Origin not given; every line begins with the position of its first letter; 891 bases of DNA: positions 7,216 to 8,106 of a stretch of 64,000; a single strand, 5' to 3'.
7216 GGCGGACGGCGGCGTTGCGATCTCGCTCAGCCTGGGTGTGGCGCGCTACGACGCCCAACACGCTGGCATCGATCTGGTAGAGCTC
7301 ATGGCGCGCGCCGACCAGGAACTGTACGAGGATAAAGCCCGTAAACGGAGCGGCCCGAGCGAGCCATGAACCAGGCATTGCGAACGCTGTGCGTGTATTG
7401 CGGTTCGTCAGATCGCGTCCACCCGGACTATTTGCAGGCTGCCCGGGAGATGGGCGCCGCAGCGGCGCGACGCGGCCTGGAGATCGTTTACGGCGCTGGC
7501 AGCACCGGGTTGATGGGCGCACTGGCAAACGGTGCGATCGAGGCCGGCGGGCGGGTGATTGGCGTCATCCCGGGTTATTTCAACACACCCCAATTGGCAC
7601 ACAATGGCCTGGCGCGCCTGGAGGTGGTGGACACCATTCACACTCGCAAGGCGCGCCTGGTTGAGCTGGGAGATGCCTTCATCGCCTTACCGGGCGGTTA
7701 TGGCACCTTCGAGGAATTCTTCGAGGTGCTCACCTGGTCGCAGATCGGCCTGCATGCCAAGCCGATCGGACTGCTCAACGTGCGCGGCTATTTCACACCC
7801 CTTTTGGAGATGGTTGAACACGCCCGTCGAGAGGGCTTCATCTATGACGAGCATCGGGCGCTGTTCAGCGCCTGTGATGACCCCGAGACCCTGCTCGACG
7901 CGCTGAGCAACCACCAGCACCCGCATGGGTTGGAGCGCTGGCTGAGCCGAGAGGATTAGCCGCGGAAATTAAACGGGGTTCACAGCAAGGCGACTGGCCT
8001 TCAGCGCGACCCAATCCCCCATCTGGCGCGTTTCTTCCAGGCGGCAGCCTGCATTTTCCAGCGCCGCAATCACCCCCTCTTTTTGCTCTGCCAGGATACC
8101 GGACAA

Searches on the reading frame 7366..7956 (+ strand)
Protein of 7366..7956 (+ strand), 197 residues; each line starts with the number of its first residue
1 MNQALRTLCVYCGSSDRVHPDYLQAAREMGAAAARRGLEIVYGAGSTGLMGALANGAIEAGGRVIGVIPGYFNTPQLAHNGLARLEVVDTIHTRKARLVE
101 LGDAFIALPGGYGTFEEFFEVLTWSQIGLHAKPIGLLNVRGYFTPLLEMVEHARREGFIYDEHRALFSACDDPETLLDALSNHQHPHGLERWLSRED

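Call 77: search_protein_families(library=pfam, proteins=[window:7366-7956:+], max_evalue=0.0001)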
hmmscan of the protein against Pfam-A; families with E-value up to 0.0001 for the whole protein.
window:7366-7956:+ (197 aa): 2 families
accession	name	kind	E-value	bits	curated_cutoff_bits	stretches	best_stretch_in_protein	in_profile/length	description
PF03641.19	Lysine_decarbox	-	4.7e-43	147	27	1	50-179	1-130/131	Possible lysine decarboxylase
PF18306.6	LDcluster4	-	2.4e-14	53.6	26.3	1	13-123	8-115/151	SLOG cluster4 family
